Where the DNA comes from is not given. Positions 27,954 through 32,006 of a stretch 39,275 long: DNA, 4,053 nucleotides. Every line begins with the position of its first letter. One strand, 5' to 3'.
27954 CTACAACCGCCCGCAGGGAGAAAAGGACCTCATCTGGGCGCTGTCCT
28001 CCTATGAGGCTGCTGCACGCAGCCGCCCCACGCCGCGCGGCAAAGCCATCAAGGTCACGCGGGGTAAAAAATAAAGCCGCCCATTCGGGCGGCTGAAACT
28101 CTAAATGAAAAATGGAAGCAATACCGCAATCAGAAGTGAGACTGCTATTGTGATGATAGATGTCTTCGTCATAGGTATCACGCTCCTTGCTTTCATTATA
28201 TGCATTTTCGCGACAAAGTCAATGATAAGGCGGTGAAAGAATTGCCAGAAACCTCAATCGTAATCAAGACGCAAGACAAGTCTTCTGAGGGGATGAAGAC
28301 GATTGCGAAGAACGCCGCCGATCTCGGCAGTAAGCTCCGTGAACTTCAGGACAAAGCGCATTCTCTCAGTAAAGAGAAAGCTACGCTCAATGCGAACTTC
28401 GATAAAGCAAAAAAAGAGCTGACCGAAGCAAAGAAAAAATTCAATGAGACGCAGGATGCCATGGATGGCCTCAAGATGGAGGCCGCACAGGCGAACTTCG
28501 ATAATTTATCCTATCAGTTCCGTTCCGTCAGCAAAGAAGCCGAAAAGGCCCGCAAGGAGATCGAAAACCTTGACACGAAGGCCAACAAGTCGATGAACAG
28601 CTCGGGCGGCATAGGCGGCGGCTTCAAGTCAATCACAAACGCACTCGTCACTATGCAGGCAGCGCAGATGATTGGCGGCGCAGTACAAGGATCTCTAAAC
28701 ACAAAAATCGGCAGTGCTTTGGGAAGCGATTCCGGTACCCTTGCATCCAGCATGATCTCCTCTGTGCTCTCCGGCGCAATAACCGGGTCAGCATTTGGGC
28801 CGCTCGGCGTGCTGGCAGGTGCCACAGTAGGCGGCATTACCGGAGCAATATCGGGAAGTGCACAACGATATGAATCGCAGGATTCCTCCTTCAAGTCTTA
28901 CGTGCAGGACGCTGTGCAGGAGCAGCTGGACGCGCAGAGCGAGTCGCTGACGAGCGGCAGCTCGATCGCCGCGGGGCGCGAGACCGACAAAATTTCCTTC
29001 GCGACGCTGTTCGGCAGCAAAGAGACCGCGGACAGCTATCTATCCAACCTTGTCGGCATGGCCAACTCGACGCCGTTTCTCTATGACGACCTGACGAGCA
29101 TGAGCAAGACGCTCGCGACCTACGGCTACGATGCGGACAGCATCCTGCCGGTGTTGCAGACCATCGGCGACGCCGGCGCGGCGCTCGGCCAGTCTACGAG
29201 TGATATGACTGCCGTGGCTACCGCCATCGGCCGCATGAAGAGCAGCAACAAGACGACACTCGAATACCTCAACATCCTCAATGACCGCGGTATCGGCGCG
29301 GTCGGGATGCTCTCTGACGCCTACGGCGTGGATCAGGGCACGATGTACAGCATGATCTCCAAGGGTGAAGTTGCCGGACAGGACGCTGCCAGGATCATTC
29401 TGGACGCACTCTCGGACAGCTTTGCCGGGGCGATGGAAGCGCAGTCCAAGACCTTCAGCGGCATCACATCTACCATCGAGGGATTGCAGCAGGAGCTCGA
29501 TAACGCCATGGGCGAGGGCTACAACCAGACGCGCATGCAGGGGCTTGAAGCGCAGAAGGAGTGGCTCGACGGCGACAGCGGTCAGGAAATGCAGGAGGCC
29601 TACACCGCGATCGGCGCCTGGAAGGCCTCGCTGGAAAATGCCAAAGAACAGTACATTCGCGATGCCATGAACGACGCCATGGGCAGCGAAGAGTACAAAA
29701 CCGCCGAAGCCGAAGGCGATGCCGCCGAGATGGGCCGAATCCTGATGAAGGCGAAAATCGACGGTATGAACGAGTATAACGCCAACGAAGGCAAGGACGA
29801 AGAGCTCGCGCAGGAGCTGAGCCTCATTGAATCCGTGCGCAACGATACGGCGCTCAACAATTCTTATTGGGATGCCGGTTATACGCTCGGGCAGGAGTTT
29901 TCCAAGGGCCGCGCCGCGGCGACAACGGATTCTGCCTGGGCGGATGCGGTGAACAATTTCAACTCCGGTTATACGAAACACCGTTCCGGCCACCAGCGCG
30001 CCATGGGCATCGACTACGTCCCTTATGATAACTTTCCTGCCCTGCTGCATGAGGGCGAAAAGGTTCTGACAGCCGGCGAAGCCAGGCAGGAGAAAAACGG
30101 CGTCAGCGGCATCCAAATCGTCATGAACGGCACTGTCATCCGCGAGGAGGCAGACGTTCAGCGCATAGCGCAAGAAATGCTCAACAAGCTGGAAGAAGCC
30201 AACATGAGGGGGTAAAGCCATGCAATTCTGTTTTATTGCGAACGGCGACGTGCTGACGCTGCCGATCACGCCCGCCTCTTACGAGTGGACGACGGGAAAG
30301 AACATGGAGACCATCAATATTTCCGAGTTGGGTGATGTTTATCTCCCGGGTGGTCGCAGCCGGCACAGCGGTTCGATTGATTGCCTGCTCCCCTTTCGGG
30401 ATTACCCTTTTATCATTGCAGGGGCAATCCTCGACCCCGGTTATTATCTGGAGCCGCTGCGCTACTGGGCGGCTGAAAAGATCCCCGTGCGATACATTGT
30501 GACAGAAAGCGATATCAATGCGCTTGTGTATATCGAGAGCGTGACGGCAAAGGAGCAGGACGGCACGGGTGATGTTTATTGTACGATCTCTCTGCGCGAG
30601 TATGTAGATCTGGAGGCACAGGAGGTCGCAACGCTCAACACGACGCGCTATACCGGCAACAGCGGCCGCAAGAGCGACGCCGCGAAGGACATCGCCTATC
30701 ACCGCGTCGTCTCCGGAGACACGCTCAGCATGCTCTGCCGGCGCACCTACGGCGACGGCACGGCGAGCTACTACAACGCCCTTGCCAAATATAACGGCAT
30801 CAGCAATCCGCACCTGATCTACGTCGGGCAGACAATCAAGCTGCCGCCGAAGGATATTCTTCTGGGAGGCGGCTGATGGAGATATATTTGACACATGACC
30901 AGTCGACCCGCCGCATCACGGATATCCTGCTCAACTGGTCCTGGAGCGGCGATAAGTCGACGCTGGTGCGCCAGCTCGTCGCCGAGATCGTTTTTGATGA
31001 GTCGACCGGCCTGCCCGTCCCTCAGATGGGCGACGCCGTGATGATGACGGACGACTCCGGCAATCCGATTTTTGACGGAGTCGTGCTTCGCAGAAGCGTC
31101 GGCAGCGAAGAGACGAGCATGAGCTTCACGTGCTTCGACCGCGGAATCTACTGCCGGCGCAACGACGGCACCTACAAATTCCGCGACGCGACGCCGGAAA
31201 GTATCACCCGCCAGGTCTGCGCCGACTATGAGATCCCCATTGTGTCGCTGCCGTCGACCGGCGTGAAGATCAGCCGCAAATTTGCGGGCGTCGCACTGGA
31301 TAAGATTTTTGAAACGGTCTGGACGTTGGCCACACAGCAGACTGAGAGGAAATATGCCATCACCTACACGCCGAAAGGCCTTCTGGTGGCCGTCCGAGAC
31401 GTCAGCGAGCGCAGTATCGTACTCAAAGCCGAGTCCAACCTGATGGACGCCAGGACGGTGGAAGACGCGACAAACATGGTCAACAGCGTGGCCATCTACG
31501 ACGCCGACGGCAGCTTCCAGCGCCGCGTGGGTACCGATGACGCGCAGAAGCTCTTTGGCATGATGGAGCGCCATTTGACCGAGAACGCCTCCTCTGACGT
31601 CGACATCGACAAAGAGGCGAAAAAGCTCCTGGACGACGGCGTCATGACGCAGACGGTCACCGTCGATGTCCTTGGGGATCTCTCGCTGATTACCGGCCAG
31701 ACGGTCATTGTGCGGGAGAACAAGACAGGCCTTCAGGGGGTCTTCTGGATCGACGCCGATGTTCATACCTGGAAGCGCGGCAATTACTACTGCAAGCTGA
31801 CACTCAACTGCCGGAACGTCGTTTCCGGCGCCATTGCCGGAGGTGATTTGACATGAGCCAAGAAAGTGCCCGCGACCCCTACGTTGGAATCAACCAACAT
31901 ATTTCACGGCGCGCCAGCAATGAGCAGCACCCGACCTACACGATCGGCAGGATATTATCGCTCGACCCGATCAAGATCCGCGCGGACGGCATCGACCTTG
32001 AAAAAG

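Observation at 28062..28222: Autonomous antisense cassette for a 23-aa hydrophobic peptide inside the tail operon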

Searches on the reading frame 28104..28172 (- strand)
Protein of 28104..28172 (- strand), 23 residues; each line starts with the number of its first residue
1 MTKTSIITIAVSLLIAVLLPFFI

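Call 33: search_protein_families(library=pfam, max_evalue=0.1, proteins=[window:28104-28172:-])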
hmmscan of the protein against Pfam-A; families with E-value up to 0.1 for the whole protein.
seq(23 aa): 0 families

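Call 34: search_protein_families(library=phrogs, max_evalue=0.1, proteins=[window:28104-28172:-])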
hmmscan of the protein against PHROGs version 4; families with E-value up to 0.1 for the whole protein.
seq(23 aa): 0 families

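Call 62: search_protein_families(library=ncbifam, max_evalue=1, proteins=[window:28104-28172:-])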
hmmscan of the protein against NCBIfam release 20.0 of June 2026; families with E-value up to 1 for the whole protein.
seq(23 aa): 0 families

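Call 63: search_protein_families(library=padloc, max_evalue=1, proteins=[window:28104-28172:-])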
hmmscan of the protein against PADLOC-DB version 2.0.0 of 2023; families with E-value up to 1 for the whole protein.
seq(23 aa): 0 families

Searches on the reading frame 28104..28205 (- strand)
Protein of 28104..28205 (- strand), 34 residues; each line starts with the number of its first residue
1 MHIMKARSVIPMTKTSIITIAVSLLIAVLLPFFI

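Call 38: list_cluster_members(proteins=[window:28104-28205:-, window:28104-28196:-, window:28105-28233:+, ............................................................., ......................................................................, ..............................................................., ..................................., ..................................])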
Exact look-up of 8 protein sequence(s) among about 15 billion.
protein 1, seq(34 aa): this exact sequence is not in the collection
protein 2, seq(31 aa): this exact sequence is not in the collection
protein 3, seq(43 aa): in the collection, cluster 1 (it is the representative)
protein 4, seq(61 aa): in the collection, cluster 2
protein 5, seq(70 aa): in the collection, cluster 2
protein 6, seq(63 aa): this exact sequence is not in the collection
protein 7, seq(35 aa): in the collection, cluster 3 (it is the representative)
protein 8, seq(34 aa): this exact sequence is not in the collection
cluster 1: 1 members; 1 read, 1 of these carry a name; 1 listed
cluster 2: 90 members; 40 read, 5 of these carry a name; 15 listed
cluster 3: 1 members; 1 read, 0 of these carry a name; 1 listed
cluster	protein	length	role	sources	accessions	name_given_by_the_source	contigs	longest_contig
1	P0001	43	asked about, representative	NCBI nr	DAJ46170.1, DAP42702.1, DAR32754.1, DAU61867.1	MAG TPA: hypothetical protein [Caudoviricetes sp.]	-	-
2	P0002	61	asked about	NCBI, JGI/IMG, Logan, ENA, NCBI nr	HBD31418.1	MAG TPA: hypothetical protein DC027_07290 [Oscillibacter sp.] | hypothetical protein [Oscillibacter sp.]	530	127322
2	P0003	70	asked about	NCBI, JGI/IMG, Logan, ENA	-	-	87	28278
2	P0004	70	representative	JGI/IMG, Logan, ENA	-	-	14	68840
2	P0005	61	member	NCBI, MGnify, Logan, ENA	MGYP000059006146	FL=1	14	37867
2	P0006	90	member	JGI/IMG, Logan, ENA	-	hypothetical protein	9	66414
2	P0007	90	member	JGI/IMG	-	hypothetical protein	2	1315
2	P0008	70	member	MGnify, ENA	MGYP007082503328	FL=1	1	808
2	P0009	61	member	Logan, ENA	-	-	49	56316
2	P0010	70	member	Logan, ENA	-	-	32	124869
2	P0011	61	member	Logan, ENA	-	-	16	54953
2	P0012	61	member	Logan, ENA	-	-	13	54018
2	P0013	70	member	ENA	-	-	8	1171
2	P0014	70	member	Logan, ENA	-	-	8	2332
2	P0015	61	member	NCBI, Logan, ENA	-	-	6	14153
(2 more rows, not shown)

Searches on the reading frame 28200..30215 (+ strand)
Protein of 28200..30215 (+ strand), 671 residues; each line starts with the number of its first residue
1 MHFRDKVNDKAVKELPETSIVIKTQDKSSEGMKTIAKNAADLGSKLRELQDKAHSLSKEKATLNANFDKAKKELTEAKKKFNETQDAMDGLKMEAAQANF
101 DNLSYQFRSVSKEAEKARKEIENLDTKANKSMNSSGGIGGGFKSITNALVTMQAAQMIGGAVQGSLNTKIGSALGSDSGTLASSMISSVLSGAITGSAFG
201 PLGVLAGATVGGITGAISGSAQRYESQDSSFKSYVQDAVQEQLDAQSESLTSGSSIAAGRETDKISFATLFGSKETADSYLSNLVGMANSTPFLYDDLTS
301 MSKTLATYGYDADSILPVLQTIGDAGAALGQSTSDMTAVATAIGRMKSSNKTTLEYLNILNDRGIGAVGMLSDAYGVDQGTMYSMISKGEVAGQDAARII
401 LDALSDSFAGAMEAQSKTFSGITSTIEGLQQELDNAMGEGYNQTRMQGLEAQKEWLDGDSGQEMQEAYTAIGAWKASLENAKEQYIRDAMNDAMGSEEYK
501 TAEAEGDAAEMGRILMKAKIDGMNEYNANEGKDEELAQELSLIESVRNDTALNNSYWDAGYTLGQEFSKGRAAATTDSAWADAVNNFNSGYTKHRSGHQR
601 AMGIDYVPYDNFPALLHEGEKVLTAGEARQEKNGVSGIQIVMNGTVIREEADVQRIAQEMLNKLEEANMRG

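Call 8: search_protein_families(library=pfam, proteins=[window:28200-30215:+])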
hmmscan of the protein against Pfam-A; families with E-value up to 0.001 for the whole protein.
window:28200-30215:+ (671 aa): 1 family
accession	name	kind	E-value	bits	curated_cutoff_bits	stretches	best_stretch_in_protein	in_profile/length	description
PF20155.4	TMP_3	-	1.5e-21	77.4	41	1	266-427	16-180/192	Tape measure protein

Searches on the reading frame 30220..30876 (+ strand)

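Call 8: search_protein_families(library=pfam, proteins=[window:30220-30876:+])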
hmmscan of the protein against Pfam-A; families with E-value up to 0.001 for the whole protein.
window:30220-30876:+ (218 aa): 1 family
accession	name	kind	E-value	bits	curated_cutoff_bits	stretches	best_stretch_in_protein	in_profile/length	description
PF01476.26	LysM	-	2.8e-10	40.4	20.9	1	161-209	1-43/43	LysM domain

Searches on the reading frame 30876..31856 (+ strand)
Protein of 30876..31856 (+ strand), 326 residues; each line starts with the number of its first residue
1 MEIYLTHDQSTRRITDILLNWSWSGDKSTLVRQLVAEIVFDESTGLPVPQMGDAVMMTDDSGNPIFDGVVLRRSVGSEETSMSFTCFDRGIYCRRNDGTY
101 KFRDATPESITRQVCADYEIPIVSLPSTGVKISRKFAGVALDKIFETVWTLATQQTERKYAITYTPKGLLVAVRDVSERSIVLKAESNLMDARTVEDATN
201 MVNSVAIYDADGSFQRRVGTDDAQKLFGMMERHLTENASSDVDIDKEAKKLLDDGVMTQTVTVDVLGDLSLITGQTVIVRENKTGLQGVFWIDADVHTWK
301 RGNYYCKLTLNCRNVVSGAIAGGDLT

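Call 8: search_protein_families(library=pfam, proteins=[window:30876-31856:+])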
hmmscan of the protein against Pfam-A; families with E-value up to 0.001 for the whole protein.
window:30876-31856:+ (326 aa): 1 family
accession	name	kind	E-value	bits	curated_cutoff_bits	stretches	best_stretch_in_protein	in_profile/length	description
PF24032.1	YQBQ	-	1.2e-39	137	27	1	22-311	2-294/294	YQBQ-like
